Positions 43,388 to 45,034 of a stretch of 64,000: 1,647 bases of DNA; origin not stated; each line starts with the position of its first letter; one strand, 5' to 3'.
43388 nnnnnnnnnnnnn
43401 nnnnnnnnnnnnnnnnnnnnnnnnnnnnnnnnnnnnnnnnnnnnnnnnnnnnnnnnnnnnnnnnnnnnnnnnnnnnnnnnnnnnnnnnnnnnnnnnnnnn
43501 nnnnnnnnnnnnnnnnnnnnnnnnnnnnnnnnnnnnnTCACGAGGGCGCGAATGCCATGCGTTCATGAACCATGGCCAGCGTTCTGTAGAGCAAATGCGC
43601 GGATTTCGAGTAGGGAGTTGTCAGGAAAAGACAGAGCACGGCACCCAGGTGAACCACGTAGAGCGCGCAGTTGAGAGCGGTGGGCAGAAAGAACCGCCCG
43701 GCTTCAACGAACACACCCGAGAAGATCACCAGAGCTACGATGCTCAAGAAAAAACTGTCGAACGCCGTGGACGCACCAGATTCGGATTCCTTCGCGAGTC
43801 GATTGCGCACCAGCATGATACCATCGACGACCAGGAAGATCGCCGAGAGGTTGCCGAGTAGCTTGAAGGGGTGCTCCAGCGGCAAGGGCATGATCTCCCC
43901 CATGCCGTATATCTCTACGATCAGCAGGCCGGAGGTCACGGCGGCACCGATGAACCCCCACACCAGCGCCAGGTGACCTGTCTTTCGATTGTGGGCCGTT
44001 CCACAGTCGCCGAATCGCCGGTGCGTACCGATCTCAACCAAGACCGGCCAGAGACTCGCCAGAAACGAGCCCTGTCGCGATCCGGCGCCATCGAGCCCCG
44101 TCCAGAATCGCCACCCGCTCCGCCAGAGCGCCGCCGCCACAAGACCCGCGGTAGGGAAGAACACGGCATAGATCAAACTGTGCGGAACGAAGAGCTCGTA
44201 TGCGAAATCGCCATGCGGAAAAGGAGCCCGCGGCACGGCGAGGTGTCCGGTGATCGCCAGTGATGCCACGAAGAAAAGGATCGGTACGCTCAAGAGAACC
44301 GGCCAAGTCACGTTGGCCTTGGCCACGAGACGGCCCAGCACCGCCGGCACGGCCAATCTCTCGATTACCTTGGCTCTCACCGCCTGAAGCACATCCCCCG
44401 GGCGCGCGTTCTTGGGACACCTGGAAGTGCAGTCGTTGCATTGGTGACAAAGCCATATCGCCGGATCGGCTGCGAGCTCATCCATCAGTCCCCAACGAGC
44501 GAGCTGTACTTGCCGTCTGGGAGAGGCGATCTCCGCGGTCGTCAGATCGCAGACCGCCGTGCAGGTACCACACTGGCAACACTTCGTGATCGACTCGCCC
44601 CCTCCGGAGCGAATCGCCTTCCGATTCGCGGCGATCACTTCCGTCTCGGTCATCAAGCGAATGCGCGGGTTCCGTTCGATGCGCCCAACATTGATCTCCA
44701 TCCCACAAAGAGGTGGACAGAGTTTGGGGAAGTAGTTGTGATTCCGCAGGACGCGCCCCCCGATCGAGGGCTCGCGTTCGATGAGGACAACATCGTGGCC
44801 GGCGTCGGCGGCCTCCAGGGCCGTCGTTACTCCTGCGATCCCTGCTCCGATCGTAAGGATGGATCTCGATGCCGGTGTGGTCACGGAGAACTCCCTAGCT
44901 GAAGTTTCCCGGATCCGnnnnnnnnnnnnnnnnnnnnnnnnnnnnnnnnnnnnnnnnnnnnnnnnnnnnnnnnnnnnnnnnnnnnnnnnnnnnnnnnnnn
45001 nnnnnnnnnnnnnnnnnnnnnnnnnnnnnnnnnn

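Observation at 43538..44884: Single gene combining an HdrA/QmoA FAD-binding start with QmoC-type ferredoxin plus heme-b membrane domains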

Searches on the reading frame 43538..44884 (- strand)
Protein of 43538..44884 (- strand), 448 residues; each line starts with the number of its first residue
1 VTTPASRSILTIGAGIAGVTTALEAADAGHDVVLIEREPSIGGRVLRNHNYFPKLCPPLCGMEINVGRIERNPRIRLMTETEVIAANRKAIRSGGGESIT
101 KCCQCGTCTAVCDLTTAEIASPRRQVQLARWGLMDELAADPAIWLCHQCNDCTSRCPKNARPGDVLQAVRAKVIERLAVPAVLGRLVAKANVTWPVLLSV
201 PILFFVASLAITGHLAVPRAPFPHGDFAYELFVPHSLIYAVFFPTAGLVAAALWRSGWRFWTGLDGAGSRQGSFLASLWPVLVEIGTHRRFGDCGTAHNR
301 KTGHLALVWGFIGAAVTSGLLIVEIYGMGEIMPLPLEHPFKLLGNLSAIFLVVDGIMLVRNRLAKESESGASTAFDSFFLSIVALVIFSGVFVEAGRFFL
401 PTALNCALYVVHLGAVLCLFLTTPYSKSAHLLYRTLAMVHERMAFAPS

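Call 3: search_protein_families(library=pfam, proteins=[window:43538-44884:-], max_evalue=0.01)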
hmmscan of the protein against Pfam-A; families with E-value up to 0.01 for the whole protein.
window:43538-44884:- (448 aa): 13 families
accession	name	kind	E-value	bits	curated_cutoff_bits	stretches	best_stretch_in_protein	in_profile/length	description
PF13183.11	Fer4_8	-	2.5e-08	34.8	27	1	99-159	2-67/68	4Fe-4S dicluster domain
PF01266.30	DAO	-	6.4e-08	32.9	27.9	1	12-44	5-38/353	FAD dependent oxidoreductase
PF13450.12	NAD_binding_8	-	1.1e-07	32.5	21.9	1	12-49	2-39/68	NAD(P)-binding Rossmann-like domain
PF13534.11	Fer4_17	-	1.7e-07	32.1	22.2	1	101-159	1-59/61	4Fe-4S dicluster domain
PF12831.13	FAD_oxidored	-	7.1e-07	29.3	27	1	9-44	2-37/416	FAD dependent oxidoreductase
PF13187.11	Fer4_9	-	2.3e-06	28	27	1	101-160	1-51/52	4Fe-4S dicluster domain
PF00890.30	FAD_binding_2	-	7.6e-06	25.8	20.4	1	10-43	3-36/414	FAD binding domain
PF07992.20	Pyr_redox_2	-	0.00014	21.9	26.1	1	9-40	3-34/291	Pyridine nucleotide-disulphide oxidoreductase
PF13237.11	Fer4_10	-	0.00025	21.4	25.5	0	145-164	8-29/53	4Fe-4S dicluster domain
PF03486.20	HI0933_like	-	0.00039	20.4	50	1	9-45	3-39/244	HI0933-like protein Rossmann domain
PF01593.30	Amino_oxidase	-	0.00087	19.1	19.8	1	16-45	1-30/443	Flavin containing amine oxidoreductase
PF01134.28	GIDA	-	0.0035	16.9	22.1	1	10-37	3-30/391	Glucose inhibited division protein A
PF12838.12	Fer4_7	-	0.0043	17.9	27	1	101-160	1-52/52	4Fe-4S dicluster domain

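Call 4: search_protein_families(library=ncbifam, proteins=[window:43538-44884:-], max_evalue=0.01)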
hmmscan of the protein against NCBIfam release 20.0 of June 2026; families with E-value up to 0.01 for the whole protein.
window:43538-44884:- (448 aa): 68 families (the best 25 are shown)
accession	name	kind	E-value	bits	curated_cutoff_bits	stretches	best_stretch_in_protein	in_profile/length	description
NF038018.1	qmoC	equivalog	2.8e-106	356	300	1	89-440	7-360/360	quinone-interacting membrane-bound oxidoreductase complex subunit QmoC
NF011607.0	PRK15033.1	subfamily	1.3e-18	67.1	524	1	102-440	35-373/389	tricarballylate utilization 4Fe-4S protein TcuB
TIGR02484.1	CitB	equivalog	3.8e-17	62.5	246.6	1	101-440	15-354/372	tricarballylate utilization 4Fe-4S protein TcuB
NF040770.1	hetero_SS_HdrA2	exception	1e-15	56.9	1100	1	3-85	136-218/777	CoB-CoM heterodisulfide reductase HdrA2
TIGR03290.1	CoB_CoM_SS_C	equivalog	2.5e-14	53.5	160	1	100-176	2-78/144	CoB--CoM heterodisulfide reductase subunit C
NF041779.1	hetero_SS_HdrC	equivalog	3.4e-12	46.2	350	1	84-174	15-104/198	ferredoxin:CoB-CoM heterodisulfide reductase subunit HdrC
NF041890.1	hdrC_Methbact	equivalog_domain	6.1e-12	45.5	270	1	89-177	18-105/192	ferredoxin:CoB-CoM heterodisulfide reductase subunit HdrC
NF041778.1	hetero_SS_HdrA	equivalog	5.4e-11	41.1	1400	1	6-116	142-262/771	ferredoxin:CoB-CoM heterodisulfide reductase subunit HdrA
NF041891.1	hdrA_Methbact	equivalog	3e-10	39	1300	1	6-157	133-298/762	ferredoxin:CoB-CoM heterodisulfide reductase subunit HdrA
NF008369.0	PRK11168.1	equivalog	3.1e-08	32.9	278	1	97-192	8-105/401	anaerobic glycerol-3-phosphate dehydrogenase subunit C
NF045663.1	diclust_near_Sec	equivalog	1.2e-07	30.2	530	1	103-181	309-390/759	pyridine nucleotide-disulfide oxidoreductase/dicluster-binding protein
TIGR03997.1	mycofact_OYE_2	equivalog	1.9e-07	29.9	793.15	1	5-46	378-419/645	mycofactocin system FadH/OYE family oxidoreductase 2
TIGR01813.1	flavo_cyto_c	subfamily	1.5e-06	27.3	285.45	1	9-44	2-38/444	flavocytochrome c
TIGR03467.1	HpnE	equivalog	1.9e-06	27.5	283.05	1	11-45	3-37/430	hydroxysqualene dehydroxylase HpnE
NF004789.0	PRK06134.1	subfamily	3.5e-06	25.9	747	1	4-44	10-50/581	FAD-dependent oxidoreductase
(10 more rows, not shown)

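Call 7: find_homologous_proteins(query=window:43538-44884:-, max_evalue=0.00001)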
Query window:43538-44884:- (448 aa): 776 proteins with E <= 0.00001 among 8000 candidates; the best 120 are listed.
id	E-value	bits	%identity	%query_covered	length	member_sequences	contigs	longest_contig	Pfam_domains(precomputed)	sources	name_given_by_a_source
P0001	0.0e+0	1014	100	100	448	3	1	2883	PF01266.31,PF13450.13,PF00890.31,PF13534.12,PF13183.12,PF13187.12,PF27541.1,PF12831.14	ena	-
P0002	8.8e-184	630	90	70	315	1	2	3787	PF27541.1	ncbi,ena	-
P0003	1.3e-170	586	72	81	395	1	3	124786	PF13534.12,PF13183.12,PF13187.12,PF27541.1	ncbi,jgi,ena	-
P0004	1.8e-148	513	64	80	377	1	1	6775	PF13534.12,PF13237.12,PF13183.12,PF13187.12,PF27541.1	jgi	jgi:quinone-modifying oxidoreductase subunit QmoC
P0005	2.3e-148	513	63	83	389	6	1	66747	PF13534.12,PF13237.12,PF13183.12,PF13187.12,PF27541.1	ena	-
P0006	3.0e-148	513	63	79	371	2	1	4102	PF13534.12,PF13183.12,PF13187.12,PF27541.1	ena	-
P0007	1.9e-139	484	62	79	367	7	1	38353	PF13534.12,PF13183.12,PF27541.1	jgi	jgi:quinone-modifying oxidoreductase, subunit QmoC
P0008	2.0e-138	480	61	79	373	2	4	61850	PF13534.12,PF13183.12,PF13187.12,PF27541.1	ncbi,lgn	-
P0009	4.9e-135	469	61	81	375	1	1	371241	PF13534.12,PF13183.12,PF13187.12,PF27541.1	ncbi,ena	-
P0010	1.2e-133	465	60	80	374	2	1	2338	PF13534.12,PF13183.12,PF13187.12,PF27541.1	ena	-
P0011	3.6e-133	463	59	81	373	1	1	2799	PF13534.12,PF13183.12,PF13187.12,PF27541.1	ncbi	-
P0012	4.8e-133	463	60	80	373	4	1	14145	PF13183.12,PF13187.12,PF27541.1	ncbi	-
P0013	6.0e-133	462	59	79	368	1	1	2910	PF13534.12,PF13183.12,PF13187.12,PF27541.1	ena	-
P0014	7.2e-133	462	59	79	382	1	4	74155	PF13534.12,PF13183.12,PF13187.12,PF27541.1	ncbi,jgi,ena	-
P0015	2.1e-132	460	58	79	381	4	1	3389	PF13534.12,PF13183.12,PF13187.12,PF27541.1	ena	-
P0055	2.4e-126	441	55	82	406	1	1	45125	PF13534.12,PF13183.12,PF13187.12,PF27541.1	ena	-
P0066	1.0e-125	438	58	81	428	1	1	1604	PF13534.12,PF13183.12,PF13187.12,PF27541.1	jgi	jgi:quinone-modifying oxidoreductase subunit QmoC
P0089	2.2e-124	434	54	84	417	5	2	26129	PF13534.12,PF13183.12,PF13187.12,PF27541.1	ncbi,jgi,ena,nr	ncbi:MAG: quinone-interacting membrane-bound oxidoreductase complex subunit QmoC [Acidobacteria bact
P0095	4.8e-124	433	52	90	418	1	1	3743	PF13183.12,PF13187.12,PF27541.1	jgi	jgi:quinone-modifying oxidoreductase subunit QmoC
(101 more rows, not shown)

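Call 8: find_encoding_contigs(protein=P0003, flank=10000, max_places=3)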
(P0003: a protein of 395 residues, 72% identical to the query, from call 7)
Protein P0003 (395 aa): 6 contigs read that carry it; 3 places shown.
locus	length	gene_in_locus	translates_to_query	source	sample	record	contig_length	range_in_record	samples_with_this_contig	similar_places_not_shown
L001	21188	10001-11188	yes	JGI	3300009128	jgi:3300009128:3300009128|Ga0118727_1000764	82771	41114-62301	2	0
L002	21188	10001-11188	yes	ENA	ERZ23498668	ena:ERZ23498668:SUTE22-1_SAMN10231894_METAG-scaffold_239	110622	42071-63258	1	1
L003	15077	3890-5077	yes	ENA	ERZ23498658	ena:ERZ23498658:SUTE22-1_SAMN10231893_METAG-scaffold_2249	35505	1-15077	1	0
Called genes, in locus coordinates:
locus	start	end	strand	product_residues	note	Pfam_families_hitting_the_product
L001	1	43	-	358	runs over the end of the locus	PF03460:NIR_SIR_ferr, PF01077:NIR_SIR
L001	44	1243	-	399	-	PF03460:NIR_SIR_ferr, PF01077:NIR_SIR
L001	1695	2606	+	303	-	PF00126:HTH_1, PF03466:LysR_substrate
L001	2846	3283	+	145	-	PF00037:Fer4 (faint), PF13237:Fer4_10 (faint), PF12838:Fer4_7, PF13187:Fer4_9, PF12139:APS-reductase_C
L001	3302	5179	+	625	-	PF00890:FAD_binding_2, PF02910:Succ_DH_flav_C (weak)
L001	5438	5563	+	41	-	-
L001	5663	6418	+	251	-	PF03692:CxxCxxCC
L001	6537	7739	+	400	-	PF12838:Fer4_7 (faint), PF13187:Fer4_9 (faint)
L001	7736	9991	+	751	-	PF00037:Fer4 (faint), PF12797:Fer4_2 (faint), PF07992:Pyr_redox_2, PF12831:FAD_oxidored, PF13237:Fer4_10, PF12838:Fer4_7 (weak), PF13187:Fer4_9, PF02662:FlpD, +2 more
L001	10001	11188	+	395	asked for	PF13183:Fer4_8, PF13187:Fer4_9 (weak), PF13534:Fer4_17 (weak), PF27541:CitB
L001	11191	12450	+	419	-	PF14306:PUA_2, PF01747:ATP-sulfurylase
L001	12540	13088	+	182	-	PF01661:Macro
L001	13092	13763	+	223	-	-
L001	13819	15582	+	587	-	PF13187:Fer4_9 (faint), PF13183:Fer4_8, PF13237:Fer4_10 (faint), PF13534:Fer4_17, PF02754:CCG, PF00072:Response_reg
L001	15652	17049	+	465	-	PF08448:PAS_4, PF13426:PAS_9 (weak), PF02518:HATPase_c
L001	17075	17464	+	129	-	PF00072:Response_reg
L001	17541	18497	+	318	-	PF02665:Nitrate_red_gam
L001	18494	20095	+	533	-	PF13183:Fer4_8, PF02754:CCG (weak)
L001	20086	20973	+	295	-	PF00072:Response_reg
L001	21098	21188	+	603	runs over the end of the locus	PF03600:CitMHS, PF02080:TrkA_C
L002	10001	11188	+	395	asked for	PF13183:Fer4_8, PF13187:Fer4_9 (weak), PF13534:Fer4_17 (weak), PF27541:CitB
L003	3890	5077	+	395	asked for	PF13183:Fer4_8, PF13187:Fer4_9 (weak), PF13534:Fer4_17 (weak), PF27541:CitB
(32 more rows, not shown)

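Call 9: find_encoding_contigs(protein=P0001, flank=10000, max_places=5)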
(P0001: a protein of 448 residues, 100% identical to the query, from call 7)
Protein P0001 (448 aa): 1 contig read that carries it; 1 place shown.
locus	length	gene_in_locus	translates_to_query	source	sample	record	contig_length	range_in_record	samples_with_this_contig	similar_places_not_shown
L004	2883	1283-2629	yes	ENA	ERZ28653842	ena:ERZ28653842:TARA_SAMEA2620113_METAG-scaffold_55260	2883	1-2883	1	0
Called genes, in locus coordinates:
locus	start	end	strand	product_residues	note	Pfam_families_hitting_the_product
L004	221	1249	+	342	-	PF13546:DDE_5, PF04693:DDE_Tnp_2 (faint), PF01609:DDE_Tnp_1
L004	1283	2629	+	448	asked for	PF00890:FAD_binding_2 (weak), PF01266:DAO, PF12831:FAD_oxidored (weak), PF13450:NAD_binding_8, PF13183:Fer4_8, PF13187:Fer4_9 (weak), PF13534:Fer4_17, PF27541:CitB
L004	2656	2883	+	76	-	?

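Call 10: find_encoding_contigs(protein=P0002, flank=10000, max_places=5)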
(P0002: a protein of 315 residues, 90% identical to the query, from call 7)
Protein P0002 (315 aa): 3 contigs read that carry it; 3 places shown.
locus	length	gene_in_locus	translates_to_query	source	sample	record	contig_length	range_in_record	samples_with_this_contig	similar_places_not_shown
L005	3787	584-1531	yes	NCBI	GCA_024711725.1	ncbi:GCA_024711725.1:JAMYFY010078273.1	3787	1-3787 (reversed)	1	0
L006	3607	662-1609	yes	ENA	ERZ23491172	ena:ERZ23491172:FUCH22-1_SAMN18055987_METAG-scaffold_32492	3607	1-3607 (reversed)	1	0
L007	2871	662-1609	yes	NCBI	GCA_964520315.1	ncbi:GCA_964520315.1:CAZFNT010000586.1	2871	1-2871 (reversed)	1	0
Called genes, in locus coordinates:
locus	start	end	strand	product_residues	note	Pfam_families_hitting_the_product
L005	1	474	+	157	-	?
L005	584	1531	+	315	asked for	PF27541:CitB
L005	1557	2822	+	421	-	PF14306:PUA_2, PF01747:ATP-sulfurylase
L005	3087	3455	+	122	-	PF01661:Macro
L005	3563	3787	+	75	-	?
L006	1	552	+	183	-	?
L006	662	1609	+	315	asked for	PF27541:CitB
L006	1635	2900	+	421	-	PF14306:PUA_2, PF01747:ATP-sulfurylase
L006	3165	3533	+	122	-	PF01661:Macro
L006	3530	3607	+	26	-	?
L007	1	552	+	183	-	?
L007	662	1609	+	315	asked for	PF27541:CitB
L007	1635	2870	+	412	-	?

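Call 17: find_related_loci(query=window:43538-44884:-, collection=genome_contigs, flank=10000)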
Query window:43538-44884:- (448 aa) in genome_contigs; peptide patterns used: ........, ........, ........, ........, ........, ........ (x = any residue, [..] = any of these).
211 stretches matched a pattern; 21 encode a relative of the query (tblastn E <= 1e-3); 21 distinct loci.
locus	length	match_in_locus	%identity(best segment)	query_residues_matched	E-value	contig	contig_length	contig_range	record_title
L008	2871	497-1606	87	79-448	0e+0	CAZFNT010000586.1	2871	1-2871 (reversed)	MAG TPA_asm: uncultured Gemmatimonadota bacterium isolate SRP308112_co1_6 genome assembly, contig: NODE_75178_length_287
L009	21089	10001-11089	72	86-448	2e-164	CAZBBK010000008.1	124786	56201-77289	MAG TPA_asm: uncultured Gemmatimonadota bacterium isolate binchicken_co65_262 genome assembly, contig: NODE_338_length_1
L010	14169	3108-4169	58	88-446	1e-131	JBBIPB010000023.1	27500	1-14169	MAG: Acidobacteriota bacterium isolate QH2S170213_bin_293 NODE_1911_length_27500_cov_19.125159, whole genome shotgun seq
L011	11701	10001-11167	49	58-444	3e-125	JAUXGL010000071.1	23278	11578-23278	MAG: Deltaproteobacteria bacterium isolate CSMAG_2928 CSMAG_2928_k117_2310131_length_23278_cov_13.9944, whole genome sho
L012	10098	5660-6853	50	88-444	3e-118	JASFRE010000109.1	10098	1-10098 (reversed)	MAG: Candidatus Eiseniibacteriota bacterium isolate D1103M02metaG_Bin_100 D1103M02metaG_FD_scaffold_2425_c1, whole genom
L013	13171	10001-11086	52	78-444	4e-118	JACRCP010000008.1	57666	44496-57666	MAG: Deltaproteobacteria bacterium isolate NC_groundwater_1649_Pr3_B-0.1um_64_26 SR-2_scaffold_141_133574, whole genome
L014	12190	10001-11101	50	85-444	8e-115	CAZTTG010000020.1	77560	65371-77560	MAG TPA_asm: uncultured Planctomycetaceae bacterium isolate binchicken_co97_508 genome assembly, contig: NODE_1128_lengt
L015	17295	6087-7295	48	74-444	2e-110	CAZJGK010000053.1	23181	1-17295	MAG TPA_asm: uncultured Fibrobacteraceae bacterium isolate binchicken_co150_663 genome assembly, contig: NODE_4710_lengt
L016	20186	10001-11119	47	74-443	9e-110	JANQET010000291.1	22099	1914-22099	MAG: Myxococcota bacterium isolate PL23a_bin.40 k99_3317245, whole genome shotgun sequence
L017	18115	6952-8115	48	78-444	6e-103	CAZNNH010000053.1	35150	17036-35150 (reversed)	MAG TPA_asm: uncultured Acidobacteriota bacterium isolate binchicken_co129_729 genome assembly, contig: NODE_3082_length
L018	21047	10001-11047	53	102-444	1e-99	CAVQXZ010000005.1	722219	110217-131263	MAG: uncultured Holophagae bacterium isolate MFD00032.bin.2.196 genome assembly, contig: contig_17019, whole genome shot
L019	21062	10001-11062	58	88-446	3e-131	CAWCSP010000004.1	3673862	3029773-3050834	MAG: uncultured Acidobacteriota bacterium isolate MFD04428.bin.1.167 genome assembly, contig: contig_20948, whole genome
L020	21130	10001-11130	51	88-447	2e-89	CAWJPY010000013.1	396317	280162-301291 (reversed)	MAG: uncultured Holophagae bacterium isolate MFD02923.bin.1.99 genome assembly, contig: contig_24151, whole genome shotg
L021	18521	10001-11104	49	72-443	6e-116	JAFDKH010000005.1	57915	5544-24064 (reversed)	MAG: Deltaproteobacteria bacterium isolate Meg22_46_Bin_104 Meg22_46_Bin_104_scaffold_283, whole genome shotgun sequence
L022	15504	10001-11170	44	88-446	7e-103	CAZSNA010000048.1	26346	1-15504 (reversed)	MAG TPA_asm: uncultured Fibrobacteraceae bacterium isolate SRP167671_co2_134 genome assembly, contig: NODE_2454_length_2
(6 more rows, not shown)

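Call 40: search_protein_families(library=pfam, proteins=[L001:6483-7739:+, L001:5663-6418:+], max_evalue=0.001)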
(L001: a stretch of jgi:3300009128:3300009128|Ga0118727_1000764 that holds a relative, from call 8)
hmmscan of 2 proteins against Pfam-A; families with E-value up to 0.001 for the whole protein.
L001:6483-7739:+ (418 aa): 14 families
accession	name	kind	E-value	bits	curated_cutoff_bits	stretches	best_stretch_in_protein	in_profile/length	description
PF01266.30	DAO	-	2.2e-09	37.7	27.9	1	12-44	5-38/353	FAD dependent oxidoreductase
PF07992.20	Pyr_redox_2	-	5.7e-09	36.3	26.1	1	9-41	3-35/291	Pyridine nucleotide-disulphide oxidoreductase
PF12831.13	FAD_oxidored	-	2.9e-07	30.6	27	1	9-47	2-40/416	FAD dependent oxidoreductase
PF00890.30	FAD_binding_2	-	3.2e-07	30.3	20.4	1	10-44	3-37/414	FAD binding domain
PF13450.12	NAD_binding_8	-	4.6e-07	30.5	21.9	1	12-48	2-38/68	NAD(P)-binding Rossmann-like domain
PF13187.11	Fer4_9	-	1.5e-05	25.4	27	1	107-171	1-52/52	4Fe-4S dicluster domain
PF13454.12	NAD_binding_9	-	2.8e-05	24.6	21.8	0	299-355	104-154/155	FAD-NAD(P)-binding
PF13484.11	Fer4_16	-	3.3e-05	25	30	0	88-120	33-65/66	4Fe-4S double cluster binding domain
PF00037.32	Fer4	-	0.00012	22.2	21.1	0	105-119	5-19/24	4Fe-4S binding domain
PF01134.28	GIDA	-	0.00022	20.8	22.1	0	10-37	3-30/391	Glucose inhibited division protein A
PF01593.30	Amino_oxidase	-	0.00028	20.7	19.8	1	16-46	1-31/443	Flavin containing amine oxidoreductase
PF12797.12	Fer4_2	-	0.00056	20.2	24.5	1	101-120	3-22/22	4Fe-4S binding domain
PF12838.12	Fer4_7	-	0.0006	20.7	27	0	107-170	1-52/52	4Fe-4S dicluster domain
PF03486.20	HI0933_like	-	0.00094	19.1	50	0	9-45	3-39/244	HI0933-like protein Rossmann domain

L001:5663-6418:+ (251 aa): 1 family
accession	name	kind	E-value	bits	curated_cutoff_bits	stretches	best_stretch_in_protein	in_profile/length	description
PF03692.20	CxxCxxCC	-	2.6e-08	34.9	23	1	19-107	4-71/85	Putative zinc- or iron-chelating domain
